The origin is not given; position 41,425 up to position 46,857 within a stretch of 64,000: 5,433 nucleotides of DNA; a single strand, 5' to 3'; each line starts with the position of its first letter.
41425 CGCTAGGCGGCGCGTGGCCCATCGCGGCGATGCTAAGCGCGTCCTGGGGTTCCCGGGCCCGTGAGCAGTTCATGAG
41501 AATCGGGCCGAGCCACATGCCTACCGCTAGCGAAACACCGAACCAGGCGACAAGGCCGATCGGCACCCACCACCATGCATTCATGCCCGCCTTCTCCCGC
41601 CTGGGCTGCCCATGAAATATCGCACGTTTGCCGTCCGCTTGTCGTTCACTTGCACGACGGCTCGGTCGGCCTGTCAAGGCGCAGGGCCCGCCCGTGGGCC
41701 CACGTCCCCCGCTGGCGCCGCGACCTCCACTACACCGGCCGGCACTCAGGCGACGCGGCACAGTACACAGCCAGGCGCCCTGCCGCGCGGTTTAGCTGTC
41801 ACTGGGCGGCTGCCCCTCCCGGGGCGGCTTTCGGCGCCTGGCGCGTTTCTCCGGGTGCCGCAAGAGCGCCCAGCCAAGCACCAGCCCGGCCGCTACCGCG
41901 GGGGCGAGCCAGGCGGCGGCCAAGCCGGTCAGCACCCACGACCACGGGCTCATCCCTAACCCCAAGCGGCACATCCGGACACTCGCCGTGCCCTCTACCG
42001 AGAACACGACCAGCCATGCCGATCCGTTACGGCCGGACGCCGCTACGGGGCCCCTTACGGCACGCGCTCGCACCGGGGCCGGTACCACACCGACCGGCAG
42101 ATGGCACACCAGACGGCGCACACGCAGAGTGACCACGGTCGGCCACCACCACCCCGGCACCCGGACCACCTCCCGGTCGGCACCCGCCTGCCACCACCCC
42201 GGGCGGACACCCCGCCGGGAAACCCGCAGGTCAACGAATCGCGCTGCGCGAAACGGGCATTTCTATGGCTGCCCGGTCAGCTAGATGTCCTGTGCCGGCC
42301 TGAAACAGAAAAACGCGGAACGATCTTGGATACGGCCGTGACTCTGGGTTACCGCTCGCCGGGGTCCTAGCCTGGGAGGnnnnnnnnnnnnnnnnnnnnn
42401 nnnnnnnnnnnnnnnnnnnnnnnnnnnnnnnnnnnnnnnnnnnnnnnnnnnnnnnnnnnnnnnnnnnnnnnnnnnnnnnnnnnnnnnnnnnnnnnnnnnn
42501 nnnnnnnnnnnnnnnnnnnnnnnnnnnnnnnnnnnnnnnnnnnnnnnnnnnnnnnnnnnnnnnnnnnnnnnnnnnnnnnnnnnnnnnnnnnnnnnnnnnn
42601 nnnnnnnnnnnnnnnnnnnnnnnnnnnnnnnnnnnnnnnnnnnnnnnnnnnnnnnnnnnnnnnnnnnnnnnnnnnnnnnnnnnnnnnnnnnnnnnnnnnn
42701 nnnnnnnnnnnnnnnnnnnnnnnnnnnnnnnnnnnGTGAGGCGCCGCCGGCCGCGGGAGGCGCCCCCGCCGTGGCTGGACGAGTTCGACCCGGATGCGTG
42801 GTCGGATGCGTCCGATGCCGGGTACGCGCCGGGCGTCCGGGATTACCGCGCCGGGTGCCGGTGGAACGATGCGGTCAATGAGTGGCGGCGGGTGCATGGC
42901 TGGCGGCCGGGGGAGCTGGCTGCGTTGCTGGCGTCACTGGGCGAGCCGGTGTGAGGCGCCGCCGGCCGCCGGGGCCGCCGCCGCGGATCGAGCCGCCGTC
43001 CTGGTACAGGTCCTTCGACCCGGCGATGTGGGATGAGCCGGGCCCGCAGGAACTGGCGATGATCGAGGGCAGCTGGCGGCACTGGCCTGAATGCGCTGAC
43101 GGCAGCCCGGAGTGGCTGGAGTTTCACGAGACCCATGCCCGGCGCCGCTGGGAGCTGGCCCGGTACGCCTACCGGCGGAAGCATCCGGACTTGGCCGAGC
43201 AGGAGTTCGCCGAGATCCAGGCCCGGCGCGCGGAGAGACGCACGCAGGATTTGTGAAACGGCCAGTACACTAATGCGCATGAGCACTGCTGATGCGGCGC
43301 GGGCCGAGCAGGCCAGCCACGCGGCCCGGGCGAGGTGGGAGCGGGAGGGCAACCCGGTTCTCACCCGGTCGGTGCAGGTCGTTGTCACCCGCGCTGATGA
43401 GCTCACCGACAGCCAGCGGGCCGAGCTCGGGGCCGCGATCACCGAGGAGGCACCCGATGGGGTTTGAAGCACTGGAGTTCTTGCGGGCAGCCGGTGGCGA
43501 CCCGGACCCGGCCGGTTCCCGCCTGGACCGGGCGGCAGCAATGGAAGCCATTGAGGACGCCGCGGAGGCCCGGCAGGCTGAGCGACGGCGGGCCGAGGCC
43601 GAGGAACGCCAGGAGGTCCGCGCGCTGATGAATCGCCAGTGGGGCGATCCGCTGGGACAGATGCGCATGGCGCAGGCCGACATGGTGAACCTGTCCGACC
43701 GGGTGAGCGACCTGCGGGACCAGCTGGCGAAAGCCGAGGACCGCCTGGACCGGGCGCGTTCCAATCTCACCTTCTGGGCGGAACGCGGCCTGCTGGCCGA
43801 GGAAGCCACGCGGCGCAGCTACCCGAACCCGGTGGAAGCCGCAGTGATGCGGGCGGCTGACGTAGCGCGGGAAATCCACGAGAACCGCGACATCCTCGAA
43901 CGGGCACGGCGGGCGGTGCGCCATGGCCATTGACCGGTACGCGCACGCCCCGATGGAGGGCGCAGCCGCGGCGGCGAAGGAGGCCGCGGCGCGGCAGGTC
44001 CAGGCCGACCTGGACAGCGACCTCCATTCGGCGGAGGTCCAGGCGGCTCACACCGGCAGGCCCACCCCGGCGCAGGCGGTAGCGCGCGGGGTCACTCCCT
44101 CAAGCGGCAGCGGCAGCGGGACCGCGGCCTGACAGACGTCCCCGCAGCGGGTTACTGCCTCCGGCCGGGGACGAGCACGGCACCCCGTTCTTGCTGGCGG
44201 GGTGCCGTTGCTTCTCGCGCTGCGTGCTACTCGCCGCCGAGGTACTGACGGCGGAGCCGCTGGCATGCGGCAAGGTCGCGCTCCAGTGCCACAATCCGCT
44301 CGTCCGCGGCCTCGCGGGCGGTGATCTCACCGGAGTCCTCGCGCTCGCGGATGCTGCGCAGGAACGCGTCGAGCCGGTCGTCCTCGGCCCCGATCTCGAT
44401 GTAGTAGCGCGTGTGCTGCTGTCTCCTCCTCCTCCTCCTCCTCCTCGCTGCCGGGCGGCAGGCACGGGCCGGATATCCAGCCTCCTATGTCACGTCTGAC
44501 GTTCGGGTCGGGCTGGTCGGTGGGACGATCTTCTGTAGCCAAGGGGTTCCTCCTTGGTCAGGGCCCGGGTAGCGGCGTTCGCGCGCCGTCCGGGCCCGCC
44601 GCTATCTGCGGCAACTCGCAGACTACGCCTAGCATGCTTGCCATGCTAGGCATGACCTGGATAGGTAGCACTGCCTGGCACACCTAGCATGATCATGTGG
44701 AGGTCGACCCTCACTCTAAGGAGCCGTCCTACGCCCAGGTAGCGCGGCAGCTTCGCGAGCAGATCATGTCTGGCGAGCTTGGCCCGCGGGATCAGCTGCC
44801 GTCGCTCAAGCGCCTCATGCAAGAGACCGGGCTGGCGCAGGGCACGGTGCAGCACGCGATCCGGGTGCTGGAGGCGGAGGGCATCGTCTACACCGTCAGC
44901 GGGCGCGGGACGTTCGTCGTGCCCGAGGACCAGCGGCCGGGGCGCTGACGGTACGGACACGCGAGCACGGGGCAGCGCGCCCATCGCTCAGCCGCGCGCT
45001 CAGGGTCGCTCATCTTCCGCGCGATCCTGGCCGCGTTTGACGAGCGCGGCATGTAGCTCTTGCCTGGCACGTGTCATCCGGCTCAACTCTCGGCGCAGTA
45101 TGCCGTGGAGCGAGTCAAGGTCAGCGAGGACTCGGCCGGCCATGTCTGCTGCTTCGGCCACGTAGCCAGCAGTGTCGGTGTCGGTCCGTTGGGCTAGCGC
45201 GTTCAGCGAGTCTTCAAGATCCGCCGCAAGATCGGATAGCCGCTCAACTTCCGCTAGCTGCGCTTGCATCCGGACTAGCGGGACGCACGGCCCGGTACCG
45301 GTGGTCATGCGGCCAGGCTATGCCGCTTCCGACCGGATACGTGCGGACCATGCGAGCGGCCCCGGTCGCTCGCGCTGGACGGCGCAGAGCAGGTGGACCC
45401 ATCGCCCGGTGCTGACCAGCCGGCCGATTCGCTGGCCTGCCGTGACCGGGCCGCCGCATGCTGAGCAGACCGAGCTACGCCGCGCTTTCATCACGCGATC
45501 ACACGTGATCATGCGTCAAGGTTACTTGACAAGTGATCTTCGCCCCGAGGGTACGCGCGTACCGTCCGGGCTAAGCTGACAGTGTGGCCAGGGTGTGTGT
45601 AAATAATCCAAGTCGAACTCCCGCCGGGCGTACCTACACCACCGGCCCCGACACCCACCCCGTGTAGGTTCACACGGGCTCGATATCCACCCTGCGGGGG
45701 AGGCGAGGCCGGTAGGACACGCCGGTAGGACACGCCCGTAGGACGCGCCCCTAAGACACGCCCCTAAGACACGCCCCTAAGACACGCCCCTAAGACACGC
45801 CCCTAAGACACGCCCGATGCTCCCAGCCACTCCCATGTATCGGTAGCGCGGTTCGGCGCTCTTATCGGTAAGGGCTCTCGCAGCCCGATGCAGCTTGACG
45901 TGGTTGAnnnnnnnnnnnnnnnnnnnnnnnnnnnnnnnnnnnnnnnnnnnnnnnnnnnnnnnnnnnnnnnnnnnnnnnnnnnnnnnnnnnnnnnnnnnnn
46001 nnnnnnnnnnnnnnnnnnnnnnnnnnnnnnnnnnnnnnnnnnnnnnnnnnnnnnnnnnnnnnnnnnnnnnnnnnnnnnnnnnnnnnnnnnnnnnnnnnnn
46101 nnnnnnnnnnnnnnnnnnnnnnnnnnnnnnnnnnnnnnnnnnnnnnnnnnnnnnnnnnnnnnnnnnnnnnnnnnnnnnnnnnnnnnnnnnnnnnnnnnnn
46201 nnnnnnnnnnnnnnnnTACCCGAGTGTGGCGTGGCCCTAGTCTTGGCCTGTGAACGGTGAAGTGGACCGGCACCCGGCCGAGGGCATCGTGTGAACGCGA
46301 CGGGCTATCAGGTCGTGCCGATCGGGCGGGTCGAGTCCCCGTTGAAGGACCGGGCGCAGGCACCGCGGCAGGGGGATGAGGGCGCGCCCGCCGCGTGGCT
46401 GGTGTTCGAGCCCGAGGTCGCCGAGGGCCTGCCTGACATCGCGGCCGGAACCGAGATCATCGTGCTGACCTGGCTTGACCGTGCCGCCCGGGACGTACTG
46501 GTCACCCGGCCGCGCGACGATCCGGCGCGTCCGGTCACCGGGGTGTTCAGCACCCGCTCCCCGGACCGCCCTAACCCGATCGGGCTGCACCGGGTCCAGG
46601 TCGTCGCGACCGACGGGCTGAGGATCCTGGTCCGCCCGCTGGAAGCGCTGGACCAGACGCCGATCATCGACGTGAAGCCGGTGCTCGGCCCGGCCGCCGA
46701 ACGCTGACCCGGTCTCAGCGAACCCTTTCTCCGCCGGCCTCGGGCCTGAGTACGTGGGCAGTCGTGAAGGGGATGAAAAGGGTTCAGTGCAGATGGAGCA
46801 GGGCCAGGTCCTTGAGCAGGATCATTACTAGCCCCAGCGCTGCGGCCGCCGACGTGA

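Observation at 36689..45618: Cargo of the 8.9-kb element is integrase, regulators, a DUF3631-like ATPase and a TerS-like protein, with no virion, lysis or conjugation genes: candidate actinobacterial phage satellite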

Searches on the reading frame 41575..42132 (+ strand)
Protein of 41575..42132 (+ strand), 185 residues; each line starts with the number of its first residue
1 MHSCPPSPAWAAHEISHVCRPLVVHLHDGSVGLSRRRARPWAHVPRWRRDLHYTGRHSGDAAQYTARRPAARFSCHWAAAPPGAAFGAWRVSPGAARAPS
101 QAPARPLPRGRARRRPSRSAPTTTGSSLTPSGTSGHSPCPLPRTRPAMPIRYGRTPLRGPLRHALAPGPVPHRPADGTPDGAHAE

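Call 13: search_protein_families(library=pfam, max_evalue=0.1, proteins=[window:41575-42132:+])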
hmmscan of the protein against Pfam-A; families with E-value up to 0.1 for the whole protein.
window:41575-42132:+ (185 aa): 0 families

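Call 14: search_protein_families(library=phrogs, max_evalue=0.1, proteins=[window:41575-42132:+])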
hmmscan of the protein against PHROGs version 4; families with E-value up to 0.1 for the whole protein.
window:41575-42132:+ (185 aa): 0 families

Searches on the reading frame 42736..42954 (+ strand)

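Call 11: search_protein_families(library=pfam, max_evalue=0.1, proteins=[window:42736-42954:+])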
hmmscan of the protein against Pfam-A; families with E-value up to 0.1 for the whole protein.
window:42736-42954:+ (72 aa): 0 families

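Call 12: search_protein_families(library=phrogs, max_evalue=0.1, proteins=[window:42736-42954:+])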
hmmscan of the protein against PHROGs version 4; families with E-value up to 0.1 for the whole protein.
window:42736-42954:+ (72 aa): 1 family
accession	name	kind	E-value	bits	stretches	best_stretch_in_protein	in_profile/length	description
phrog_16066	-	unknown function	0.019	15.8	1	45-60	13-28/53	-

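Call 66: search_protein_families(library=padloc, max_evalue=0.05, proteins=[window:42736-42954:+])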
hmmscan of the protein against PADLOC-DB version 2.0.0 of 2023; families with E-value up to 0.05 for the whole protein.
window:42736-42954:+ (72 aa): 0 families

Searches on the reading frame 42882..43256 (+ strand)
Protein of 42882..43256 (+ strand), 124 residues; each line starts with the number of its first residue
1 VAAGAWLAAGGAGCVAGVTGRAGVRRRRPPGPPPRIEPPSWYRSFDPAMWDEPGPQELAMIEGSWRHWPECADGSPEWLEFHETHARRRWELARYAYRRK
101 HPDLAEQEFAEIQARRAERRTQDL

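Call 11: search_protein_families(library=pfam, max_evalue=0.1, proteins=[window:42882-43256:+])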
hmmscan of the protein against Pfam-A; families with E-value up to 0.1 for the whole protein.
window:42882-43256:+ (124 aa): 0 families

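Call 12: search_protein_families(library=phrogs, max_evalue=0.1, proteins=[window:42882-43256:+])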
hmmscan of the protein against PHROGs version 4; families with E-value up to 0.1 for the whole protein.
window:42882-43256:+ (124 aa): 0 families

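Call 65: search_protein_families(library=ncbifam, max_evalue=0.05, proteins=[window:42951-43256:+])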
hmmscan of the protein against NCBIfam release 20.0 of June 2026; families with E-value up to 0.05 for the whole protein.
window:42951-43256:+ (101 aa): 0 families

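Call 66: search_protein_families(library=padloc, max_evalue=0.05, proteins=[window:42951-43256:+])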
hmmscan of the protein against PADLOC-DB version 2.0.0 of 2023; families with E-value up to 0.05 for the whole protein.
window:42951-43256:+ (101 aa): 0 families

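Call 84: search_protein_representatives(protein=window:42951-43256:+)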
Query: 101 residues. Proteins with E-value up to 0.001 (for the whole library): 14; up to 1e-10: 4; up to 1e-30: 0. The best 14 are listed.
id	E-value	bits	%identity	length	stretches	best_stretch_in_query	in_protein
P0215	3.1e-16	75.8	54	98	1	7-99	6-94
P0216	1.6e-14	70.2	55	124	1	2-96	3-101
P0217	3.1e-14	69.3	51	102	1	10-97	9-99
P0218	5.4e-11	58.9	66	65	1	12-82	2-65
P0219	6.4e-10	55.4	55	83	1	14-90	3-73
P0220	3.8e-08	49.7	49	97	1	4-81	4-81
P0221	1.0e-06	45.1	57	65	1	25-94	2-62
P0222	2.0e-06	44.1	52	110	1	9-78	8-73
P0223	5.1e-06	42.8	49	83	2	10-35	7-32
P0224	7.2e-06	42.3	65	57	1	12-67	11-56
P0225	2.0e-05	40.9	53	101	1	10-84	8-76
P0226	2.6e-05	40.5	55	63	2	63-92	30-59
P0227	4.8e-05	39.7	48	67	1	53-96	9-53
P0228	2.6e-04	37.3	49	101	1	10-86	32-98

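Call 110: search_solved_structures(query=A3, max_evalue=10)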
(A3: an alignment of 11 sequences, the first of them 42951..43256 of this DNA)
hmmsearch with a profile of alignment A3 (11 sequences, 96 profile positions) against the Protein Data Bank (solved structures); distinct sequences matched with E-value up to 10: 0.

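Call 111: find_encoding_contigs(protein=P0215, flank=6000, max_places=3)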
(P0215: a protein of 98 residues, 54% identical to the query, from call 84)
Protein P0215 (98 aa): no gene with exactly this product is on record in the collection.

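Call 112: find_encoding_contigs(protein=P0216, flank=6000, max_places=3)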
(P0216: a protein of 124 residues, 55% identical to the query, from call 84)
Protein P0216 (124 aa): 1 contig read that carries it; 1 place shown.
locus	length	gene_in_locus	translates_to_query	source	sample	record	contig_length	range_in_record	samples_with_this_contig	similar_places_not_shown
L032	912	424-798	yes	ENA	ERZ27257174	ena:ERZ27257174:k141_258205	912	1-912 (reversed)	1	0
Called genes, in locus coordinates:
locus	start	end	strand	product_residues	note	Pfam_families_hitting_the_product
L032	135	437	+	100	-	-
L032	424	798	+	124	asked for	-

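Call 113: find_encoding_contigs(protein=P0217, flank=6000, max_places=3)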
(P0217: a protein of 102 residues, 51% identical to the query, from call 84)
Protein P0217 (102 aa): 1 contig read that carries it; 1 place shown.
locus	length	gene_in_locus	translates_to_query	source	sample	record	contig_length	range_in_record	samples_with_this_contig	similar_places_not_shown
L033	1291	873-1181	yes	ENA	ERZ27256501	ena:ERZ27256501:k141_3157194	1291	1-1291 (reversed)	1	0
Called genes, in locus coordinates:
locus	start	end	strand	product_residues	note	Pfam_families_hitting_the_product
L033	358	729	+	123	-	-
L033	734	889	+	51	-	-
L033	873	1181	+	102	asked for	-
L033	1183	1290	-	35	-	?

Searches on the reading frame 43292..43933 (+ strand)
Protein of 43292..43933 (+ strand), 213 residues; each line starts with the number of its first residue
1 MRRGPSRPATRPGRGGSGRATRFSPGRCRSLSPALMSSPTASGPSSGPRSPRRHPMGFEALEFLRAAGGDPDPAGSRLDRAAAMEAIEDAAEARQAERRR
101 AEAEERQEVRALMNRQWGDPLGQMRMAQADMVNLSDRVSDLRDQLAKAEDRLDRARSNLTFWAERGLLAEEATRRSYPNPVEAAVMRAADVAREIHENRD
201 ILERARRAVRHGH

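Call 13: search_protein_families(library=pfam, max_evalue=0.1, proteins=[window:43292-43933:+])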
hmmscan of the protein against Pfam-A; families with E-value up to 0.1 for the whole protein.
window:43292-43933:+ (213 aa): 1 family
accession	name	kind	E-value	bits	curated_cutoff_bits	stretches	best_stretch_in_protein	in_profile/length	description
PF18709.6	DLP_helical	-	0.015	15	25.5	1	90-160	49-119/340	Dynamin-like helical domain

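Call 14: search_protein_families(library=phrogs, max_evalue=0.1, proteins=[window:43292-43933:+])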
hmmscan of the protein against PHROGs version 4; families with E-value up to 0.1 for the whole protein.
window:43292-43933:+ (213 aa): 3 families
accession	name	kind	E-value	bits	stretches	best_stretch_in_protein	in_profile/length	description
phrog_6322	-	unknown function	0.0059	17.7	1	138-165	20-47/50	-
phrog_2619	-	unknown function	0.024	15.8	1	91-157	44-110/124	-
phrog_15939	-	tail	0.07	14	1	101-158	14-72/202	tail assembly chaperone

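Call 65: search_protein_families(library=ncbifam, max_evalue=0.05, proteins=[window:43292-43933:+])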
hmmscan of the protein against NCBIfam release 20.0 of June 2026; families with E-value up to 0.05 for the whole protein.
window:43292-43933:+ (213 aa): 2 families
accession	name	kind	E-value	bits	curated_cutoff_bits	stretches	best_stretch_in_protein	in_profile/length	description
NF041064.1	DpdG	equivalog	0.0039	16.6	80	1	145-184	44-82/290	protein DpdG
TIGR02168.1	SMC_prok_B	equivalog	0.012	13.4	567.35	1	90-209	745-863/1181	chromosome segregation protein SMC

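Call 66: search_protein_families(library=padloc, max_evalue=0.05, proteins=[window:43292-43933:+])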
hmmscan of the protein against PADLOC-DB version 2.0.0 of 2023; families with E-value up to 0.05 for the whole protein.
window:43292-43933:+ (213 aa): 0 families

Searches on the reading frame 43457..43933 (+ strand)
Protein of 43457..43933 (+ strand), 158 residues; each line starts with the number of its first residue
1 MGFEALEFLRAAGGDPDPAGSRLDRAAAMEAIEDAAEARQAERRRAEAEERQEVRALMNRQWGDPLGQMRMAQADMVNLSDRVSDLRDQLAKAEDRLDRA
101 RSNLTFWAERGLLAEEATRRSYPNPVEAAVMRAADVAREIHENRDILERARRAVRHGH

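Call 68: find_homologous_proteins(query=window:43457-43933:+, max_evalue=0.001)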
Query window:43457-43933:+ (158 aa): 2 proteins with E <= 0.001 among 1958 candidates.
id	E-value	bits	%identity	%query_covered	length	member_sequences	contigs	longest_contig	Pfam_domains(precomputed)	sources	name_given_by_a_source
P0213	7.7e-91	320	100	100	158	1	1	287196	-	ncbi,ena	-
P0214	1.1e-56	209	100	64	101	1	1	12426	-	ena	-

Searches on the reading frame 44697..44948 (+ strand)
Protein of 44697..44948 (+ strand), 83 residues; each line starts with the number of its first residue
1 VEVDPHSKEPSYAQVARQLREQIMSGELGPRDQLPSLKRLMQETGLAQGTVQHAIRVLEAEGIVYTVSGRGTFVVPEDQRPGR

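Call 13: search_protein_families(library=pfam, max_evalue=0.1, proteins=[window:44697-44948:+])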
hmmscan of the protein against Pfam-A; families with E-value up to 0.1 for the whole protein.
window:44697-44948:+ (83 aa): 9 families
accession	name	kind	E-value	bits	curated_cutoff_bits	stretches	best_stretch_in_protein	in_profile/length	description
PF00392.27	GntR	-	4.8e-17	61.8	27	1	12-74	2-64/64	Bacterial regulatory proteins, gntR family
PF14502.12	HTH_41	-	2.6e-06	27.2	25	1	32-71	4-42/48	Helix-turn-helix domain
PF09339.16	HTH_IclR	-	0.00029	21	22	1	31-66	15-50/52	IclR helix-turn-helix domain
PF13412.12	HTH_24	-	0.0004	20.3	21.9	1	36-64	19-47/48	Winged helix-turn-helix DNA-binding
PF01022.26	HTH_5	-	0.0023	18.2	22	1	40-65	21-46/47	Bacterial regulatory protein, arsR family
PF13730.12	HTH_36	-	0.0038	17.5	25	1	34-64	25-55/55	Helix-turn-helix domain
PF12802.13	MarR_2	-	0.0083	16.7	27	1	35-68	21-54/61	MarR family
PF08279.18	HTH_11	-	0.047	14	25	1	36-71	17-53/55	HTH domain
PF24266.1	HTH_HVO_0163_N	-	0.07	13.6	31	0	39-68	21-52/70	HVO_0163, N-terminal HTH domain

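Call 14: search_protein_families(library=phrogs, max_evalue=0.1, proteins=[window:44697-44948:+])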
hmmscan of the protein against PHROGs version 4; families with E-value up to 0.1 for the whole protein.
window:44697-44948:+ (83 aa): 12 families
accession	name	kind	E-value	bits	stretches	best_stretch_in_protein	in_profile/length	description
phrog_9285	-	unknown function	8.1e-21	75.4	1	3-81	20-98/466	-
phrog_10724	-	unknown function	5.4e-18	66.3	1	7-79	4-76/253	-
phrog_678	-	DNA, RNA and nucleotide metabolism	0.00065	20.4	1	35-70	86-121/346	replication initiation O-like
phrog_19898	-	unknown function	0.0011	19.6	1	22-79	33-89/174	-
phrog_38247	-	unknown function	0.0029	18.2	1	1-74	3-75/228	-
phrog_3502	-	unknown function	0.0049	17.9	1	32-64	68-101/131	-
phrog_270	-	DNA, RNA and nucleotide metabolism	0.0064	16.9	1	34-71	67-104/383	replication initiation protein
phrog_142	-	moron, auxiliary metabolic gene and host takeover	0.026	15.6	1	36-79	28-71/116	Ren-like exclusion protein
phrog_19104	-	unknown function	0.033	15.1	1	43-74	16-45/57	-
phrog_1032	-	DNA, RNA and nucleotide metabolism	0.06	14.3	1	35-64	38-67/281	replication initiation protein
phrog_2030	-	transcription regulation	0.087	13.5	1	36-77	31-76/202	transcriptional regulator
phrog_8102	-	DNA, RNA and nucleotide metabolism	0.092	12.8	1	31-69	55-93/337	replication initiation protein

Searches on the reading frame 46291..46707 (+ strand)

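Call 42: search_protein_families(library=pfam, max_evalue=0.01, proteins=[window:46291-46707:+])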
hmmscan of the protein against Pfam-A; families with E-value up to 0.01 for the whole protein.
window:46291-46707:+ (138 aa): 1 family
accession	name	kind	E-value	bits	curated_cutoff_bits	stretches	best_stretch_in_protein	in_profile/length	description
PF01980.22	TrmO_N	-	7.1e-24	84.7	26.8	1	24-131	2-111/116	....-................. O N-terminal domain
